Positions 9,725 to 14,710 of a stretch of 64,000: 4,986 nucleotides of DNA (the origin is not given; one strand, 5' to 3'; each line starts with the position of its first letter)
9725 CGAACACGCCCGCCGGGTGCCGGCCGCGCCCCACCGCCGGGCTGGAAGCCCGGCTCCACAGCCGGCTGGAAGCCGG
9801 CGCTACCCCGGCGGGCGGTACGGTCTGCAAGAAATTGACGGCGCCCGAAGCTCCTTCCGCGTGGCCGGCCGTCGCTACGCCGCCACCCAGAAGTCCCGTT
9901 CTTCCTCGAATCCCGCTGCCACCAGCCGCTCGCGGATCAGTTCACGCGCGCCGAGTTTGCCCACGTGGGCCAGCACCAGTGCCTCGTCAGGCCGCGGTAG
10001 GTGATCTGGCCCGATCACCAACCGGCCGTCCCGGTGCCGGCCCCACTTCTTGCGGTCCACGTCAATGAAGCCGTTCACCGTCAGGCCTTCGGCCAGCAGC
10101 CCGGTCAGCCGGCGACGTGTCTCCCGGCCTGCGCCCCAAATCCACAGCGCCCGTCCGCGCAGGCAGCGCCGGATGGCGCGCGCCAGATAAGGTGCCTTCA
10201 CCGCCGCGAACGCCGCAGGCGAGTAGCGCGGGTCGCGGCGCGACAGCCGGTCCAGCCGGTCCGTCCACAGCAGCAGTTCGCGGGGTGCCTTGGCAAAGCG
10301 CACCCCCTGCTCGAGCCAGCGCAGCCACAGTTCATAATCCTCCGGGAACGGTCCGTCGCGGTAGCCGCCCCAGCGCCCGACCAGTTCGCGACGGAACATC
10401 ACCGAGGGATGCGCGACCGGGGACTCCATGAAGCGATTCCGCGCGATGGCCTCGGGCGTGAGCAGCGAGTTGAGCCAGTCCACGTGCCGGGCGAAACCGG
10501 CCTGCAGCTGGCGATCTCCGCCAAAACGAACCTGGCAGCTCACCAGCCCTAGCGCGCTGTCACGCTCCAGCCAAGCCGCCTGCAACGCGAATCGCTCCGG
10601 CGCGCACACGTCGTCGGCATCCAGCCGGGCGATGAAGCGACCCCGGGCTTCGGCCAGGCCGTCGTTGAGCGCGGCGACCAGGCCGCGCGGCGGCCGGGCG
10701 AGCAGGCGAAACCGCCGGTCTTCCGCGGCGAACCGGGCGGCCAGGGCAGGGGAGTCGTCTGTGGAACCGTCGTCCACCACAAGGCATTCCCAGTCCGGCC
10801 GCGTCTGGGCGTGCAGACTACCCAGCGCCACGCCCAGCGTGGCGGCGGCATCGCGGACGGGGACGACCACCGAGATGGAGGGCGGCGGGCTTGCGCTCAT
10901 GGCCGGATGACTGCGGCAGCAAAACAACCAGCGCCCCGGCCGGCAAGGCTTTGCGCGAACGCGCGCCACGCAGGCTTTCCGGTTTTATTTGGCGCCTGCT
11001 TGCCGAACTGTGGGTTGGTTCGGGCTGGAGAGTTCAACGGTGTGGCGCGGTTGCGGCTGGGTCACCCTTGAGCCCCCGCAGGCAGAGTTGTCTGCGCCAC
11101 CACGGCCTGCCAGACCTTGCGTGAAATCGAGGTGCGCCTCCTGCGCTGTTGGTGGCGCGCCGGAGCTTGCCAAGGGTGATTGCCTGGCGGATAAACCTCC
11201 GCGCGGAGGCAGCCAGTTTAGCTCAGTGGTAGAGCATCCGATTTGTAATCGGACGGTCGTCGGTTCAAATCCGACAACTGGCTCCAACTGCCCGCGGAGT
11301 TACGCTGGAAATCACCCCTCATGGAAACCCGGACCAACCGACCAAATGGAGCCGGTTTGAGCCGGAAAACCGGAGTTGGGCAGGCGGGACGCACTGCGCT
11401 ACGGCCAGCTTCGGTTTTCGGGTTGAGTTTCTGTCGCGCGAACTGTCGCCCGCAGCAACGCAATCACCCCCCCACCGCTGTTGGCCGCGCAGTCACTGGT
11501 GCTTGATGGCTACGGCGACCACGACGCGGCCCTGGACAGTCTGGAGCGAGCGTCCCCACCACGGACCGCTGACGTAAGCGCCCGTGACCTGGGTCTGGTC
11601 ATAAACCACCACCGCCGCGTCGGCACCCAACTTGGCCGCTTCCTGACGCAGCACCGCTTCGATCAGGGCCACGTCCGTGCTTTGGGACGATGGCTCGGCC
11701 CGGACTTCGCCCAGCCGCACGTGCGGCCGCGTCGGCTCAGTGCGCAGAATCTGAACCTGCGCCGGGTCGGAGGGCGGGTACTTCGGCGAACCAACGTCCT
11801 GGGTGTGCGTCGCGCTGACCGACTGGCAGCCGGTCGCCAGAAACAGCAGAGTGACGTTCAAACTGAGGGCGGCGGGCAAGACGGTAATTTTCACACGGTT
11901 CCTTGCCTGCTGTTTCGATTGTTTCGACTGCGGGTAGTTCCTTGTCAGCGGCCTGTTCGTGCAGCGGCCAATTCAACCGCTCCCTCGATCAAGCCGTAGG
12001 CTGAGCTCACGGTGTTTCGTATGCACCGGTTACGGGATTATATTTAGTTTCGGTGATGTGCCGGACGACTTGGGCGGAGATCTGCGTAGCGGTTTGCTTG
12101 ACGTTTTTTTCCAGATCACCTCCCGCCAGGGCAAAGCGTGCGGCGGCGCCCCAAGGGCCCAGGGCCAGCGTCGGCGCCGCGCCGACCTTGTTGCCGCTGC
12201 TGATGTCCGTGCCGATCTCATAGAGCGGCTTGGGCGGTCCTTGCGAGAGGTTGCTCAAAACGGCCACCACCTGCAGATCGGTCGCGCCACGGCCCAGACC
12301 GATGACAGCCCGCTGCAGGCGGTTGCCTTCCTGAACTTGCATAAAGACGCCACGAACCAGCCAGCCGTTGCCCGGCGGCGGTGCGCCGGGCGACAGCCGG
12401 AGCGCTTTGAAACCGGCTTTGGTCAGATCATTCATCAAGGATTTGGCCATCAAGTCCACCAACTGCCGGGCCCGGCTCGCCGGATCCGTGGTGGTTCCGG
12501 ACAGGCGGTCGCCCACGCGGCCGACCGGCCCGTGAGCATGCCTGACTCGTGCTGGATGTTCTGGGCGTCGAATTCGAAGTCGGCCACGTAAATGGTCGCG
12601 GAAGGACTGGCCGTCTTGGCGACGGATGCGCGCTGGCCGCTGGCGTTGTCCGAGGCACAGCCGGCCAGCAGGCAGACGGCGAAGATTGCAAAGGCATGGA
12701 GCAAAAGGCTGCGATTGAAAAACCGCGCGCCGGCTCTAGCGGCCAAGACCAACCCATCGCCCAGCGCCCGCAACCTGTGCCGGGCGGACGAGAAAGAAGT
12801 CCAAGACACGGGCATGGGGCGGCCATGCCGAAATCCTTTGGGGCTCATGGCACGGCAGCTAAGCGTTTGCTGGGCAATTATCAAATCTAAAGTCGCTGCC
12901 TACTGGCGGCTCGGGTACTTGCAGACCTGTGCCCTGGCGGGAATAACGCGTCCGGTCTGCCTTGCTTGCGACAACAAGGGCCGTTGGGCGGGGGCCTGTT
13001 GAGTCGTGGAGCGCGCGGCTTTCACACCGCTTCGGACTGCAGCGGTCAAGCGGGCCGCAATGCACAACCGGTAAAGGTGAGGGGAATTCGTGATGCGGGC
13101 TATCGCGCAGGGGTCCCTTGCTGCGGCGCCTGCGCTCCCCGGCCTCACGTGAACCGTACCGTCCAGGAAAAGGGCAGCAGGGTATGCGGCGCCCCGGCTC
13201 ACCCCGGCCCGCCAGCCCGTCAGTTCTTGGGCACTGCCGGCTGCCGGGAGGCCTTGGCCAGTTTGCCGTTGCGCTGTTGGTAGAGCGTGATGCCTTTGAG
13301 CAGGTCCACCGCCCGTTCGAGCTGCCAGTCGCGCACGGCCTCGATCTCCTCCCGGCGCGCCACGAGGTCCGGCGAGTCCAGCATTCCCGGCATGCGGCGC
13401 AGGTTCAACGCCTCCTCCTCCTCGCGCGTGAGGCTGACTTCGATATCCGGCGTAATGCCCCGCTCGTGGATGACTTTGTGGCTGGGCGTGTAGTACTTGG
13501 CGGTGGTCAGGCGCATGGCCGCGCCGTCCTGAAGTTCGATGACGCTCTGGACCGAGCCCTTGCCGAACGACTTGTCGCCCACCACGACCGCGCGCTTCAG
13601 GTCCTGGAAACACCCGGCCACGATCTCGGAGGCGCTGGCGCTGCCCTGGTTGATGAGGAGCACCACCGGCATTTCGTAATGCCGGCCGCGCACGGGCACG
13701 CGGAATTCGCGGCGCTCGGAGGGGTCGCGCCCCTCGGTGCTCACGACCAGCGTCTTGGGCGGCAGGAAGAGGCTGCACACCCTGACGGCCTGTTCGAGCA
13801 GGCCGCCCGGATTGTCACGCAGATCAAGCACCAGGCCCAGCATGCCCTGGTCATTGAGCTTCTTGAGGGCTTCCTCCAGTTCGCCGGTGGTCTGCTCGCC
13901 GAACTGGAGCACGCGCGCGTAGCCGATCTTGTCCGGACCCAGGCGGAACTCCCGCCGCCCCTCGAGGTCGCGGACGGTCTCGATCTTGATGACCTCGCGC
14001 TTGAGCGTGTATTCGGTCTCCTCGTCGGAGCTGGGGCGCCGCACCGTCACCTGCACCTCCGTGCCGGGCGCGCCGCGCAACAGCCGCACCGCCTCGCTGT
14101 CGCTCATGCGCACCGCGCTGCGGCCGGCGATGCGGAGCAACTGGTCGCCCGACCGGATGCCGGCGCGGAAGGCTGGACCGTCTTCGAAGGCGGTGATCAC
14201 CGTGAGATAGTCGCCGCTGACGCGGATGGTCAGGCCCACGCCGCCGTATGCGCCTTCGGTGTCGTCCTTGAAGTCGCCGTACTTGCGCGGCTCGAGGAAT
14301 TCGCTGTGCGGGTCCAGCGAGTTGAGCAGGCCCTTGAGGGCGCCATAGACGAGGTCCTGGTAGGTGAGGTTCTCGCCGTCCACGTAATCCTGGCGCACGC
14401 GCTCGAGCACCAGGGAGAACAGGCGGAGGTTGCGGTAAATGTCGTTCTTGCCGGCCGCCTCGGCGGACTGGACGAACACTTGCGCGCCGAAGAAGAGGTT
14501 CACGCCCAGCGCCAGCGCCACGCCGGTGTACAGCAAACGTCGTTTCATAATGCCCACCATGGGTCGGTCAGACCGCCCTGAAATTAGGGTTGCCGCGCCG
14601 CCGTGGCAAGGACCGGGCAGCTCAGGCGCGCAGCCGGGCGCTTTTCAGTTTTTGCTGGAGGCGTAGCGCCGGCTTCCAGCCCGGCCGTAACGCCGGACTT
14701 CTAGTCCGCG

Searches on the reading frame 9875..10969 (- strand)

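Call 20: search_protein_families(library=pfam, proteins=[window:9875-10969:-], max_evalue=0.001)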
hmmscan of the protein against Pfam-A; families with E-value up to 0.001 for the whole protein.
window:9875-10969:- (364 aa): 3 families
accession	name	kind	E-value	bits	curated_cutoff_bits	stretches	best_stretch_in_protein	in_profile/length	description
PF00535.33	Glycos_transf_2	-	6.2e-30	104.8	23.3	1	33-196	1-163/168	Glycosyl transferase family 2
PF13641.12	Glyco_tranf_2_3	-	2.4e-10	41.3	27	1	30-271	2-226/230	Glycosyltransferase like family 2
PF10111.15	Glyco_tranf_2_2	-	3.6e-06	27.1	27.3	1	34-240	2-220/276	Glycosyltransferase like family 2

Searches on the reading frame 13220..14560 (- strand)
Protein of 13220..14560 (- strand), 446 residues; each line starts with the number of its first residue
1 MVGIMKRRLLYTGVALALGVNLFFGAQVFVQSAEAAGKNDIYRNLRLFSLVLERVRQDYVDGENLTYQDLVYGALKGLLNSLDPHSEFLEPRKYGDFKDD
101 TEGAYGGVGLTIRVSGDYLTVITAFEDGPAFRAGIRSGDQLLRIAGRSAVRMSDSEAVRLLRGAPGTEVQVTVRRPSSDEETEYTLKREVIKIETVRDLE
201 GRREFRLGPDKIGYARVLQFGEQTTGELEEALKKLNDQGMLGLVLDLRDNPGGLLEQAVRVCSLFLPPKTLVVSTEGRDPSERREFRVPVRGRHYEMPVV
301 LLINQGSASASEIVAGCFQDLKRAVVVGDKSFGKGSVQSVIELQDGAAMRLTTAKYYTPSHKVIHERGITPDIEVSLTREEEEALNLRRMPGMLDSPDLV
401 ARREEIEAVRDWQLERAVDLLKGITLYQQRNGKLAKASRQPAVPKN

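Call 21: search_protein_families(library=pfam, proteins=[window:13220-14560:-], max_evalue=0.001)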
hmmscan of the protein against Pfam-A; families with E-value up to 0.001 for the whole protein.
window:13220-14560:- (446 aa): 4 families
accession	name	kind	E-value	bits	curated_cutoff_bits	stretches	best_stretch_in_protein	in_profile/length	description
PF03572.23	Peptidase_S41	-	3.1e-56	189.9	24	1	211-375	1-165/165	Peptidase family S41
PF17820.7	PDZ_6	-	6.3e-10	39.1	27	1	126-175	7-54/54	PDZ domain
PF13180.12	PDZ_2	-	3.4e-09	37.3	27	1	107-183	2-77/80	PDZ domain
PF00595.29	PDZ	-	1.1e-08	35.8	23.2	1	106-173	10-80/81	PDZ domain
